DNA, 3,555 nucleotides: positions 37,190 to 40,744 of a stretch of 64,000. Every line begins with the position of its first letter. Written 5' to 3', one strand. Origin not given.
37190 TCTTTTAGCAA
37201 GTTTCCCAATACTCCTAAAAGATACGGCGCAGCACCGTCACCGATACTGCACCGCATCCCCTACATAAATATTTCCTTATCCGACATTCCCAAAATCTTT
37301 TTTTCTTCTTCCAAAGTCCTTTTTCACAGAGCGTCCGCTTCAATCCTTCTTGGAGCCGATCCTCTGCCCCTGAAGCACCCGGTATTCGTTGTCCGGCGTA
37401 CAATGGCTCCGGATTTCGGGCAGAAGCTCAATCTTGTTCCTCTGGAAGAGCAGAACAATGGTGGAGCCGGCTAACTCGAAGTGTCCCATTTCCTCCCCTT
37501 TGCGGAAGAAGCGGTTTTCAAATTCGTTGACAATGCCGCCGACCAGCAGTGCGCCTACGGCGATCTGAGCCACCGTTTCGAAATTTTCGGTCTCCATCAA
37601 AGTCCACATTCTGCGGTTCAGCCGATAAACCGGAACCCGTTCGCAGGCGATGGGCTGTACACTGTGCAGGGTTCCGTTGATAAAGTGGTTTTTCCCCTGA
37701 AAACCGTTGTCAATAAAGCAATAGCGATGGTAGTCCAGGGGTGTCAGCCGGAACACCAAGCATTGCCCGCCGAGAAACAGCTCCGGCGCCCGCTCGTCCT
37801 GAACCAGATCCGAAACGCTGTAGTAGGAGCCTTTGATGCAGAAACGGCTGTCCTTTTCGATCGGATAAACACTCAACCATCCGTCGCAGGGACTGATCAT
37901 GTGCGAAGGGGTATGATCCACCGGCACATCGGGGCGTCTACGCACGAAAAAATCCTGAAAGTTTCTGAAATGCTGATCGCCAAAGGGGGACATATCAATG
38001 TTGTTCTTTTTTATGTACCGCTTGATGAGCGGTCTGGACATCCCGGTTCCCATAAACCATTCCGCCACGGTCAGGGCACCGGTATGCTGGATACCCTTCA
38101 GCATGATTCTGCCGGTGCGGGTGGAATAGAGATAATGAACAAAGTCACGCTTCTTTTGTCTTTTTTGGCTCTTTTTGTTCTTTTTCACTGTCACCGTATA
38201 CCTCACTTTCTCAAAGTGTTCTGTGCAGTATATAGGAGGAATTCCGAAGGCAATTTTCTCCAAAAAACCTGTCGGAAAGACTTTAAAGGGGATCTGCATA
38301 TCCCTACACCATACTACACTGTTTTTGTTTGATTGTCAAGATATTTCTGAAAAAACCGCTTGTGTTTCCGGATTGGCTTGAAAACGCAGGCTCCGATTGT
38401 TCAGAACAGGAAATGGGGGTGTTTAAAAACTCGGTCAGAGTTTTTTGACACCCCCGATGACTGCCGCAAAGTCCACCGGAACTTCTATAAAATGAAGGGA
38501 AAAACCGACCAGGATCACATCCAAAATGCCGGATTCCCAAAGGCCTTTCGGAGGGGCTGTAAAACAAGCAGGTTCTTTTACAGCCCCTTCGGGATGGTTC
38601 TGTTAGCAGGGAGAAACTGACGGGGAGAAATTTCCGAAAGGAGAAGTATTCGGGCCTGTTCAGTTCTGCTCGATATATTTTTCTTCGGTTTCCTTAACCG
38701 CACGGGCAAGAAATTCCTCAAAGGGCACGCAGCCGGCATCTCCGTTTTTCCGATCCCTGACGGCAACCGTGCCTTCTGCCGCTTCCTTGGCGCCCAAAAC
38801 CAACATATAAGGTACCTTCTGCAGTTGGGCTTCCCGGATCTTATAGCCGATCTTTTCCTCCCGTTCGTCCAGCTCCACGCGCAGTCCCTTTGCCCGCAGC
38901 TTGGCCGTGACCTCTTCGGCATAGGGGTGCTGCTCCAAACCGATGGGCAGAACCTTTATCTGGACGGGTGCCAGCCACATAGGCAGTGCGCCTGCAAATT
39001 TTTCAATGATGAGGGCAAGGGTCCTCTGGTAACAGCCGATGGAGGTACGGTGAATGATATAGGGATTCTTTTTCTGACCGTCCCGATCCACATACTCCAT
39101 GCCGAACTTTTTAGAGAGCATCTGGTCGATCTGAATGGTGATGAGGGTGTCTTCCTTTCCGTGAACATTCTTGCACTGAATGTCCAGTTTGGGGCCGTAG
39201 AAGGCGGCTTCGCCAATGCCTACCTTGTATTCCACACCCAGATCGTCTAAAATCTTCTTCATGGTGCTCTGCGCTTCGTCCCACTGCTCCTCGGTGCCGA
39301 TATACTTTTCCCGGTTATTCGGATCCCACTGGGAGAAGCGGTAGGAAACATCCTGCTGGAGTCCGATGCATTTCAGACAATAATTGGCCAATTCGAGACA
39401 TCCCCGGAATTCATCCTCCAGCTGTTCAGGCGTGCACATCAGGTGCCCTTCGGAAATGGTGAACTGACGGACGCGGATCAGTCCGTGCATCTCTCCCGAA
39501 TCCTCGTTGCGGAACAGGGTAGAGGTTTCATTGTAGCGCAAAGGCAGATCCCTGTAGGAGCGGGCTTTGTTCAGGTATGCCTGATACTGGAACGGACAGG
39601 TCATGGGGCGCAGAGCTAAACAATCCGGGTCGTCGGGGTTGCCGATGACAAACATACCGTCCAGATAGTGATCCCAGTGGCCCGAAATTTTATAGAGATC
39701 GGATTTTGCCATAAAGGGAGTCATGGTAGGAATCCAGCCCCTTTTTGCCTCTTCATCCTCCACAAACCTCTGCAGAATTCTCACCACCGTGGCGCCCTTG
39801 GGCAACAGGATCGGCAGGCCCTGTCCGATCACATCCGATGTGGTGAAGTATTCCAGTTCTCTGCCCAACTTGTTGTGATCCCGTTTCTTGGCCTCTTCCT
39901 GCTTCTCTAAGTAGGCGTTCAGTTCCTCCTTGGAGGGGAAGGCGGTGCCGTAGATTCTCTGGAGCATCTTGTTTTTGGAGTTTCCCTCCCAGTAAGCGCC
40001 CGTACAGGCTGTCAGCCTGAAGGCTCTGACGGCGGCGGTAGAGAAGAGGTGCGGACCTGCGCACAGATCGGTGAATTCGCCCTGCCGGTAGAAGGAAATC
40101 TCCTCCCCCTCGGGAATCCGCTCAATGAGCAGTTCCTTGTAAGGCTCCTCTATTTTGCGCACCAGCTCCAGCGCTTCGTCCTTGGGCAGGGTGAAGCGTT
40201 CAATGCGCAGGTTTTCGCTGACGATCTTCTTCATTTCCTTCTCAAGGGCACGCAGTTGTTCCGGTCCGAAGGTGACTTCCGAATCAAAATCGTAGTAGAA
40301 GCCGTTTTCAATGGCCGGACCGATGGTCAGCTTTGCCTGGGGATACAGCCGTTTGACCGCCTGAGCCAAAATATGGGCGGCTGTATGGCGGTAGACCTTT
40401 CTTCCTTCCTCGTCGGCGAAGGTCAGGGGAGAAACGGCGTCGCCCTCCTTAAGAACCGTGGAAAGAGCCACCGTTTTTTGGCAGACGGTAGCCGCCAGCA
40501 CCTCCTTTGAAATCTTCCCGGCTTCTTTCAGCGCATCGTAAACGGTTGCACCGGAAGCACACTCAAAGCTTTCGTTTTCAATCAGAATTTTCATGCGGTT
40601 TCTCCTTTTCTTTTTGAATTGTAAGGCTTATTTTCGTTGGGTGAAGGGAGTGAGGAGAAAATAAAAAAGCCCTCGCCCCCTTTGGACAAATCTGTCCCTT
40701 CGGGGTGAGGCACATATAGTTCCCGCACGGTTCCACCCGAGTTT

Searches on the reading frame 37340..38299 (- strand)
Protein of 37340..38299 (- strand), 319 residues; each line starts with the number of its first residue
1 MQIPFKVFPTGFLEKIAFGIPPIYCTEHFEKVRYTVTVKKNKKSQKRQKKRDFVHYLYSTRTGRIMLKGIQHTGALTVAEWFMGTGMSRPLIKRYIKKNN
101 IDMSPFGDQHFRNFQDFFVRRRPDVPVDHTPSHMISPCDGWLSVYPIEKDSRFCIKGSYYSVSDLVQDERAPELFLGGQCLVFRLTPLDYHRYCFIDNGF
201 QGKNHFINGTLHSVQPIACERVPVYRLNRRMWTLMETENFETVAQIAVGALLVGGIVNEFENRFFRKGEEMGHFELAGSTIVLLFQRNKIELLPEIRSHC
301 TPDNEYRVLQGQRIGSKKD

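Call 9: search_protein_families(library=pfam, proteins=[window:37340-38299:-])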
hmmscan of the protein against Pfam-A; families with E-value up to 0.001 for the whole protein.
window:37340-38299:- (319 aa): 1 family
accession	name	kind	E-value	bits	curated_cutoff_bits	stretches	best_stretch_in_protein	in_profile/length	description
PF02666.20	PS_Dcarbxylase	-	2.9e-42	145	22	1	114-315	1-197/198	Phosphatidylserine decarboxylase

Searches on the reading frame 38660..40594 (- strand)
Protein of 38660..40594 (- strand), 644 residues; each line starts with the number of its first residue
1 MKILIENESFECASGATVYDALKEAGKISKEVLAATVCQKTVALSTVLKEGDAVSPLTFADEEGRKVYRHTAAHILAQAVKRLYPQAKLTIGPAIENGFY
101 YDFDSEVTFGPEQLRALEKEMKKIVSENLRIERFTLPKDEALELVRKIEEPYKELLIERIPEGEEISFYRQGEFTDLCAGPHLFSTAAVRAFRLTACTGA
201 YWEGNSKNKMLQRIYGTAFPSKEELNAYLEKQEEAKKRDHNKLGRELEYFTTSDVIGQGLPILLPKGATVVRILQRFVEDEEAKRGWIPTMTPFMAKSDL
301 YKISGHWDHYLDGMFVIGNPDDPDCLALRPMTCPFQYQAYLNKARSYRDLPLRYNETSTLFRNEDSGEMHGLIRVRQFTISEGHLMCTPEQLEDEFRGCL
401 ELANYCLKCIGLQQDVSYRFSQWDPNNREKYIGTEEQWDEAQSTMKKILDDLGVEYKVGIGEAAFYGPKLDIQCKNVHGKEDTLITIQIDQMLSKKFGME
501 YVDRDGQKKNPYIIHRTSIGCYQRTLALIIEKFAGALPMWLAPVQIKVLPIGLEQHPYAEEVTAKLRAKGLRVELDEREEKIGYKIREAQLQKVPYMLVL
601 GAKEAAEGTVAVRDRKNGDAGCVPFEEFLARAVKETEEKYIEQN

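Call 9: search_protein_families(library=pfam, proteins=[window:38660-40594:-])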
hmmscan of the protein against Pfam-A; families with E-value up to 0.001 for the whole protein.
window:38660-40594:- (644 aa): 3 families
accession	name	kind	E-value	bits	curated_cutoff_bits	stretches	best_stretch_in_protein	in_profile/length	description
PF00587.30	tRNA-synt_2b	-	3.3e-38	131.9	29.3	1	324-532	9-178/179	tRNA synthetase class II core domain (G, H, P, S and T)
PF03129.25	HGTP_anticodon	-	1.6e-25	89.5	21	1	545-631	1-90/94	Anticodon binding domain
PF07973.19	tRNA_SAD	-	2.7e-13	50.1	24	1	166-215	1-44/44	Threonyl and Alanyl tRNA synthetase second additional domain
